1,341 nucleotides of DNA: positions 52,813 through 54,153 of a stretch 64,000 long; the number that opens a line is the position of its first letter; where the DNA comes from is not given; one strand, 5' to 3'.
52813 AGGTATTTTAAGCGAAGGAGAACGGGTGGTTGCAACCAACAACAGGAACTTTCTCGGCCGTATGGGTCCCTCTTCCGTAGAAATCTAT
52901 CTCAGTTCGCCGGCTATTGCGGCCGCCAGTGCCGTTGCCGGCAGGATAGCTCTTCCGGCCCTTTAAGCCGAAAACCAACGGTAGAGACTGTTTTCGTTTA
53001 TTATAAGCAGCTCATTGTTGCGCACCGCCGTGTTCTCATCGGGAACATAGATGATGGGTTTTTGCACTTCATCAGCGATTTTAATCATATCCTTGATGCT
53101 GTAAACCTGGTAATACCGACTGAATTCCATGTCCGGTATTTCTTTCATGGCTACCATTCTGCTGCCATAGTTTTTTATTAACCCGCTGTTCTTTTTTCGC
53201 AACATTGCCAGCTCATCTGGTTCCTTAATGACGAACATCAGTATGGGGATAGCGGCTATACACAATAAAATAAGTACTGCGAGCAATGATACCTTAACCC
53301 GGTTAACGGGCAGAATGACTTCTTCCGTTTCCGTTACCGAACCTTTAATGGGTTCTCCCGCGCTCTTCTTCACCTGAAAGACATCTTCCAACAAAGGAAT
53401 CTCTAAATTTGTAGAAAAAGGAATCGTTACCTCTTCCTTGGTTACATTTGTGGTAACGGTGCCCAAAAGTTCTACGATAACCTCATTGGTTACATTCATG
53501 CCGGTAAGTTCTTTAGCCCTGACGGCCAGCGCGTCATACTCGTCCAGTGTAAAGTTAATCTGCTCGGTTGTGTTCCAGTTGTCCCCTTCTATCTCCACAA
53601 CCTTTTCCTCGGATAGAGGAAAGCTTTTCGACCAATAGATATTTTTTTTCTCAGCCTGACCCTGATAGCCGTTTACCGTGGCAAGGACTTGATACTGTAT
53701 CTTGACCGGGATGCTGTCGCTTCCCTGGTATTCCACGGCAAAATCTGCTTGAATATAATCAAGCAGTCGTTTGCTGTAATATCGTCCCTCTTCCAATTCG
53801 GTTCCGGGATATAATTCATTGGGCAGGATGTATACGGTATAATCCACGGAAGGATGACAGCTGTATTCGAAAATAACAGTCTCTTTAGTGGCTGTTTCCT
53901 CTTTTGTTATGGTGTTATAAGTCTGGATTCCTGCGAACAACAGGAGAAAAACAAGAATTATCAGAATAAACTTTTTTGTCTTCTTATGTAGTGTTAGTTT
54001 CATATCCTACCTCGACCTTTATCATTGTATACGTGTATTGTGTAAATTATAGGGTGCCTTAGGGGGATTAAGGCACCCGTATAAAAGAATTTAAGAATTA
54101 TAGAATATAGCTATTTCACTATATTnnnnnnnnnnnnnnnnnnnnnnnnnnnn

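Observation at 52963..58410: tapA-sipW-tasA-like extracellular fibre locus built from unrecognisable subunits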

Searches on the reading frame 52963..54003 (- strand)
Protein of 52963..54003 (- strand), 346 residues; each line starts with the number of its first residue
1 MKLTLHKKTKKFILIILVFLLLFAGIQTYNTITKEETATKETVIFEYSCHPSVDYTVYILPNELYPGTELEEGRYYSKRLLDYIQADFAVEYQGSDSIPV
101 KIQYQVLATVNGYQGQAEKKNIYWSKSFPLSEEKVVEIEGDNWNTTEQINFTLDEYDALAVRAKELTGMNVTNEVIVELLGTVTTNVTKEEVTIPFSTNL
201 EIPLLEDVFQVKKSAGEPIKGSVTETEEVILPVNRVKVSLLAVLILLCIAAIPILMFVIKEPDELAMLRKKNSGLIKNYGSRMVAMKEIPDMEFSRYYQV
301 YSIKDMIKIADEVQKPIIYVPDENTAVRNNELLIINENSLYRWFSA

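Call 3: search_protein_families(library=pfam, proteins=[window:52963-54003:-], max_evalue=1)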
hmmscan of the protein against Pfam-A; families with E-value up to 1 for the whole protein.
window:52963-54003:- (346 aa): 3 families
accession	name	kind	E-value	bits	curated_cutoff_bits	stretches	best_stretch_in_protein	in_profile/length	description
PF17231.7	DUF5305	-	4.7e-31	108.4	29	1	124-341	1-215/217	Family of unknown function (DUF5305)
PF06143.16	Baculo_11_kDa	-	0.29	11.2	28.4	0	12-46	46-80/84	Baculovirus 11 kDa family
PF14150.11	YesK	-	0.81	10.4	25.2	1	235-259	27-51/81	YesK-like protein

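Call 4: search_protein_families(library=ncbifam, proteins=[window:52963-54003:-], max_evalue=1)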
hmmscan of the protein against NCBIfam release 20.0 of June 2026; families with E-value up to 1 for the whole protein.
window:52963-54003:- (346 aa): 0 families

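Call 80: search_solved_structures(query=window:52963-54003:-, max_evalue=10)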
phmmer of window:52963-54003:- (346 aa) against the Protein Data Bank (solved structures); distinct sequences matched with E-value up to 10: 0.
